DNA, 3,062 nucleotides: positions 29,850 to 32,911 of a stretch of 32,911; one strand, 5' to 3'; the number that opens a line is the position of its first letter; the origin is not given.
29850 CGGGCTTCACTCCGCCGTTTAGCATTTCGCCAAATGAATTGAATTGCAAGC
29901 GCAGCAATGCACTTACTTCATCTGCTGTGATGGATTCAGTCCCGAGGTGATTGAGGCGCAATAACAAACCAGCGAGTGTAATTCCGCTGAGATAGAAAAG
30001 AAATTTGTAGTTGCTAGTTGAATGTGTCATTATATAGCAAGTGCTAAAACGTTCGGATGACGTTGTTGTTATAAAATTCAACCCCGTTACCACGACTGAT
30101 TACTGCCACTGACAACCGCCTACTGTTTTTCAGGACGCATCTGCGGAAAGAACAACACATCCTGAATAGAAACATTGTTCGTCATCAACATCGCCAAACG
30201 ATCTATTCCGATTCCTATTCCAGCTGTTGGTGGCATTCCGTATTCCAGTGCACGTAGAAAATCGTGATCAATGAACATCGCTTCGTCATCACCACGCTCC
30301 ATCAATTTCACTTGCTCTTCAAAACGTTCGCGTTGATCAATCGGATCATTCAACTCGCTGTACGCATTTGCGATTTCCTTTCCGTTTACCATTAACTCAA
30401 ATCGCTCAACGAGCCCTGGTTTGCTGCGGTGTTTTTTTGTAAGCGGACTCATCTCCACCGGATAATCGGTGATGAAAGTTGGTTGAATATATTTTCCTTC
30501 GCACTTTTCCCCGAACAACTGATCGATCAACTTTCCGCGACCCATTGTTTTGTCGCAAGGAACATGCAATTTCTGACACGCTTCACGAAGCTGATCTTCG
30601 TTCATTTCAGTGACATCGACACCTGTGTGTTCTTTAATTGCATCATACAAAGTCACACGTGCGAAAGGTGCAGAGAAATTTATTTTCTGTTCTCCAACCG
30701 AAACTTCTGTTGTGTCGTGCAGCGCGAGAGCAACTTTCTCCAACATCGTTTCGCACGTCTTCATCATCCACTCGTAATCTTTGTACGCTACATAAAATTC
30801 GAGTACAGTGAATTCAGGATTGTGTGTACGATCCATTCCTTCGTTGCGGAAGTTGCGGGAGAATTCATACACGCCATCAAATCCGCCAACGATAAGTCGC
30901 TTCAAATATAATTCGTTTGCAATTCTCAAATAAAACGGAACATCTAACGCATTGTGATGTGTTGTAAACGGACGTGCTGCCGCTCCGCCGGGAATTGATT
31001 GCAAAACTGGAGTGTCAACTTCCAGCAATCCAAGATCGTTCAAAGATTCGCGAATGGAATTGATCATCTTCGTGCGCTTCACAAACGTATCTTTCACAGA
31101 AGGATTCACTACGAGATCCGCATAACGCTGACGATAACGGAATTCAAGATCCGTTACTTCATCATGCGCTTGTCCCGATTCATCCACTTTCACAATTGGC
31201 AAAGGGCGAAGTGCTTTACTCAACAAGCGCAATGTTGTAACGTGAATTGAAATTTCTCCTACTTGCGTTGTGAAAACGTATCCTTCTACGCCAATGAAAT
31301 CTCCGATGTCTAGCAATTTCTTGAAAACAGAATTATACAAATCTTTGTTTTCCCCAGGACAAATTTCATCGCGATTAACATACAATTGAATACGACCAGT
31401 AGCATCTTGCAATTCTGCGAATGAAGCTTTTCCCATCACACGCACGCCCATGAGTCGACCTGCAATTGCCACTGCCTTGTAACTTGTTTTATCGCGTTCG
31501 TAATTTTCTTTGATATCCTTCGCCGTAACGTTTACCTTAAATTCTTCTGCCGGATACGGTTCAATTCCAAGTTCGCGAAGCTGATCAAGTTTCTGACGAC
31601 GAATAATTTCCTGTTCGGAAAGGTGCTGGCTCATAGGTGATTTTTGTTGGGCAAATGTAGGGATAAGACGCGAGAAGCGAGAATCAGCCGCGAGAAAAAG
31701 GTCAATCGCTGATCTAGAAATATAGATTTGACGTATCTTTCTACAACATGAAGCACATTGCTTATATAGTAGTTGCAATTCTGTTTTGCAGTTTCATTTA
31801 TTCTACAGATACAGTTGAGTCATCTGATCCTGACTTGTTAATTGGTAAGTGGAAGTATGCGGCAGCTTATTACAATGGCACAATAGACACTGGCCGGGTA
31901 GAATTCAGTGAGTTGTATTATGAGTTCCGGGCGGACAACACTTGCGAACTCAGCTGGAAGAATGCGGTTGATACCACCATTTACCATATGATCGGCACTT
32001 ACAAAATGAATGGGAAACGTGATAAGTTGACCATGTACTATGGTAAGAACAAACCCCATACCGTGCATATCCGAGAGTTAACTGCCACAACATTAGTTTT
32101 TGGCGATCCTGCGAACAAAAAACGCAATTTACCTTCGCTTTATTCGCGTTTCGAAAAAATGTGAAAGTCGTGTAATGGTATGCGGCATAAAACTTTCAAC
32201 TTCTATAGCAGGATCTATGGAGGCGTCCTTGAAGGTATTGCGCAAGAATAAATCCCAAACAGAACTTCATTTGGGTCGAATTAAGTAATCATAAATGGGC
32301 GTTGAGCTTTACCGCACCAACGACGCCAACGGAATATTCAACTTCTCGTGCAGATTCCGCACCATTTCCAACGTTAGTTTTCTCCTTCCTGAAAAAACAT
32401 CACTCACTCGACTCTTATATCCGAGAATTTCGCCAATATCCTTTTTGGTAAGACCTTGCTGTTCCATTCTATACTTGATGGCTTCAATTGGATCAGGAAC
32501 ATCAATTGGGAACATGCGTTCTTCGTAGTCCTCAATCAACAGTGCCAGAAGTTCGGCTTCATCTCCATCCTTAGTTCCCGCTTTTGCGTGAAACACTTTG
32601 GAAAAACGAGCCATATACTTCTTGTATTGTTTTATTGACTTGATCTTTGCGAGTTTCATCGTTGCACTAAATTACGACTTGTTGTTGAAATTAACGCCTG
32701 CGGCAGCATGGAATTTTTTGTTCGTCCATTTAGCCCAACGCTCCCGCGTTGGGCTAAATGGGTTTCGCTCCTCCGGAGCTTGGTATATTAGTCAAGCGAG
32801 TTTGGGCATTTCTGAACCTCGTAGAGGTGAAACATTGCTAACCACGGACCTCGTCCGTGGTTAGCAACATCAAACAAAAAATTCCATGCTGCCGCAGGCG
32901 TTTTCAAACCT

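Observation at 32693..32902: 210-bp element of three perfect nested inverted repeats at the window edge: retron-like msr/msd ncRNA or MITE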

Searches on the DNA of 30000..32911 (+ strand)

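Call 4: search_rna_families(source=window, start=31500, end=32911, threshold=evalue, max_evalue=10, show_alignments=3)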
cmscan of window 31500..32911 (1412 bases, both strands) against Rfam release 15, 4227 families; matches with E-value up to 10: 4.
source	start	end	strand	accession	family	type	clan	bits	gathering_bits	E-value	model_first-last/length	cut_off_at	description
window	32734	32780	+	RF01687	Acido-Lenti-1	Gene; sRNA;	-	37.2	37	1.7e-06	1-46/46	no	Acido-Lenti-1 RNA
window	32376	32408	-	RF01162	sn668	Gene; snRNA; snoRNA; CD-box;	-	21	40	0.26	1-65/65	no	Small nucleolar RNA sn668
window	32728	32753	-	RF01687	Acido-Lenti-1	Gene; sRNA;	-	17.6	37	0.36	1-46/46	no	Acido-Lenti-1 RNA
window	32815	32880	-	RF00726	mir-87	Gene; miRNA;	-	15.1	49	6.2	1-79/79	no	mir-87 microRNA precursor family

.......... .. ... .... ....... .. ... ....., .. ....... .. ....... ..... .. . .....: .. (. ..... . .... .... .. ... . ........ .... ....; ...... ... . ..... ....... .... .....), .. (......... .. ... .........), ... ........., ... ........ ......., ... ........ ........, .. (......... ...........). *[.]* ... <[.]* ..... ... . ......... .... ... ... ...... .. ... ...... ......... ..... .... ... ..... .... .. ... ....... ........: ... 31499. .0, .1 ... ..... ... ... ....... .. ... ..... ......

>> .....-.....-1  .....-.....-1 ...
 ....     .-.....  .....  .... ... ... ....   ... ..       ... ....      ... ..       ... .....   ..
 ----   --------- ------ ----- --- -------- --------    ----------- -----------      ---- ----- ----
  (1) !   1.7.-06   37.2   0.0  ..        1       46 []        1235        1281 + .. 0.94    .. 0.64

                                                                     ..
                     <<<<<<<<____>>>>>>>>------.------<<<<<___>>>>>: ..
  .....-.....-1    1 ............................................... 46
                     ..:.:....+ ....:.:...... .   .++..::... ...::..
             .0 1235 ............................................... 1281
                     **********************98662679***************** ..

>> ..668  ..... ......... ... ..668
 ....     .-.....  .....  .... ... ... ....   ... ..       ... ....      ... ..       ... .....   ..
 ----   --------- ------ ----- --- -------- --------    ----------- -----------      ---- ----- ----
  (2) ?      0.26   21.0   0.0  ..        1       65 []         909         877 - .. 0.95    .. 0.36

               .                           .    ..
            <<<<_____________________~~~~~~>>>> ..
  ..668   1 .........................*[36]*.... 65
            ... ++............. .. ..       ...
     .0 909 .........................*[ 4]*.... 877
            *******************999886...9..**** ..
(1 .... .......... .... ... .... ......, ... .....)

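Call 23: search_dna_similar(query=window:32680-32911:+, collection=plasmids, mode=distant, max_evalue=0.01)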
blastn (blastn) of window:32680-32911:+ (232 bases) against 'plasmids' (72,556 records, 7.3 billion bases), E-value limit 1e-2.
No match.

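Call 24: search_dna_similar(query=window:32680-32911:+, collection=phages, mode=distant, max_evalue=0.01)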
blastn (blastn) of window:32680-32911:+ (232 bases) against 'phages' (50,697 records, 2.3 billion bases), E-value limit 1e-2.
No match.

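Call 51: search_with_rna_model(model_id=R1, source=window, start=30000, end=32911, filters=off, max_evalue=10, show_alignments=3)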
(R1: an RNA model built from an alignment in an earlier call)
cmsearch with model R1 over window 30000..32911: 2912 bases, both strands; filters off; matches with E-value up to 10: 11.
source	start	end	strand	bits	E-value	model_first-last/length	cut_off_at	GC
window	32682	32790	+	47.7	5.8e-13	1-103/103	no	0.49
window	32730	32753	-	14.1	0.0012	48-71/103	no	0.67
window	32756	32840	-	7.2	0.099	1-103/103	no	0.46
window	30970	31039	+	6.4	0.16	1-103/103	no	0.54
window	31882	31948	-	4.8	0.47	1-103/103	no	0.48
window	32213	32337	+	2.6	1.8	1-103/103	no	0.43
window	30070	30165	-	1.8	3.1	1-103/103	no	0.46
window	30566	30633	+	1.1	4.8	1-103/103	no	0.46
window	32494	32566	-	0.5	6.9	1-103/103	no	0.48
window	30705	30721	+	0.3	8.2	1-103/103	no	0.47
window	32579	32588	+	0.1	9.1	53-62/103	no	0.6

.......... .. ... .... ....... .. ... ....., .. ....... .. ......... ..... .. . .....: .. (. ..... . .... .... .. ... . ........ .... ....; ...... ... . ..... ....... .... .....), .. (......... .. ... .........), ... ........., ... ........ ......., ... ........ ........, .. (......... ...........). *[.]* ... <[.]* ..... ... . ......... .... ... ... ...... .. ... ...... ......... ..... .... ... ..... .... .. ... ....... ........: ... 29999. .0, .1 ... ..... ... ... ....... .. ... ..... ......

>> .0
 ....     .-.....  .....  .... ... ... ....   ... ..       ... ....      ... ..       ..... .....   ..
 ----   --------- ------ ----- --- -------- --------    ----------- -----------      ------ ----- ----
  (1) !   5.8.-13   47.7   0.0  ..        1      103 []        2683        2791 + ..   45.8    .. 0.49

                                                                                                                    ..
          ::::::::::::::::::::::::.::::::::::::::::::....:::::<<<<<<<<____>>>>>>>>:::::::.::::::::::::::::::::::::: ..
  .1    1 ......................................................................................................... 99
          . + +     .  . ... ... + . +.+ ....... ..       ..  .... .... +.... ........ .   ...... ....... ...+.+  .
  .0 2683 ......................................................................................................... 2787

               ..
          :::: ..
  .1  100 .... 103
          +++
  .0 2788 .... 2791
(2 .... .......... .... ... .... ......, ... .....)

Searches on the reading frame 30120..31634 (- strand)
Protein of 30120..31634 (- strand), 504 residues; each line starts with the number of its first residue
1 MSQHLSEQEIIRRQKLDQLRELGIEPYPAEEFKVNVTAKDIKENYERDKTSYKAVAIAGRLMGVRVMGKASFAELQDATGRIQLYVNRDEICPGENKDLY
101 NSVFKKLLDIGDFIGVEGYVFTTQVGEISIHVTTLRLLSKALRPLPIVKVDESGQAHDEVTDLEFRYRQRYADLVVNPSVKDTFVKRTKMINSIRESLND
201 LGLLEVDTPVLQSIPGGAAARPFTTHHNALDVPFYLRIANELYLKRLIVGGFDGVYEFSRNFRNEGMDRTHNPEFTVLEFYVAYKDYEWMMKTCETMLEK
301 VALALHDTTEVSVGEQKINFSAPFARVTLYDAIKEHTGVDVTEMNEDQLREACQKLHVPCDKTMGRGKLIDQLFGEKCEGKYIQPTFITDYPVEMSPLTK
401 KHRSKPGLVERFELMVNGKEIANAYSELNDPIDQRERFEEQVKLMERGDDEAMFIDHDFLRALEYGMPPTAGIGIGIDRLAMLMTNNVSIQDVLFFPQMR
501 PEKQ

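Call 22: find_encoding_contigs(protein=window:30120-31634:-, flank=10000, max_places=10)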
Protein window:30120-31634:- (504 aa): 2 contigs read that carry it; 1 place shown.
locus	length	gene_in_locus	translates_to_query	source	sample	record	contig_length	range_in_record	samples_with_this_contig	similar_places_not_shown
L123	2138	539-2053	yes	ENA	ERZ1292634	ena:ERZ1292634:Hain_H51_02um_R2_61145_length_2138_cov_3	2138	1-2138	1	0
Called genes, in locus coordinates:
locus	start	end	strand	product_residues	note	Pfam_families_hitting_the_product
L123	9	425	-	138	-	PF13648:Lipocalin_4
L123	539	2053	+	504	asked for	PF01336:tRNA_anti-codon, PF00152:tRNA-synt_2, PF01409:tRNA-synt_2d (faint)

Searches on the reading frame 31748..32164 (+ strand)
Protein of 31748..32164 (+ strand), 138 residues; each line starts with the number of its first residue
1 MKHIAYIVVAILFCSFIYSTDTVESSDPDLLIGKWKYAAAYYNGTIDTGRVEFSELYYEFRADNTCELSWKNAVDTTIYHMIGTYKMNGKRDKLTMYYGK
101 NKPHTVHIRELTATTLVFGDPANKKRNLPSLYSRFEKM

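Call 14: find_encoding_contigs(protein=window:31748-32164:+, flank=10000, max_places=10)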
Protein window:31748-32164:+ (138 aa): 3 contigs read that carry it; 2 places shown.
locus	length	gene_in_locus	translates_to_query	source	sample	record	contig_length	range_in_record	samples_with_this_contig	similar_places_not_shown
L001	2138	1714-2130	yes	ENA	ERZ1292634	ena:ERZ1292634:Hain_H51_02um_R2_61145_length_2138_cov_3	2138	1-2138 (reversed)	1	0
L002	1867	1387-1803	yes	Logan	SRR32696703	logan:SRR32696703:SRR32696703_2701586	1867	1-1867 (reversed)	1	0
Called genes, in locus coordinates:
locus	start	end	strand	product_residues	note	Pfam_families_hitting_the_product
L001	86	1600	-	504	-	PF01336:tRNA_anti-codon, PF00152:tRNA-synt_2, PF01409:tRNA-synt_2d (faint)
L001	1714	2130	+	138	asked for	PF13648:Lipocalin_4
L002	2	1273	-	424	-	?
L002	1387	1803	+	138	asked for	PF13648:Lipocalin_4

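Call 34: search_protein_families(library=pfam, proteins=[window:31748-32164:+])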
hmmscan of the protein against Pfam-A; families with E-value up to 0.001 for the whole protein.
window:31748-32164:+ (138 aa): 1 family
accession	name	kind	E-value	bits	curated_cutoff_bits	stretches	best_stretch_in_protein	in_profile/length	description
PF13648.12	Lipocalin_4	-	1.3e-08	36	22.4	1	31-118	1-89/89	Lipocalin-like domain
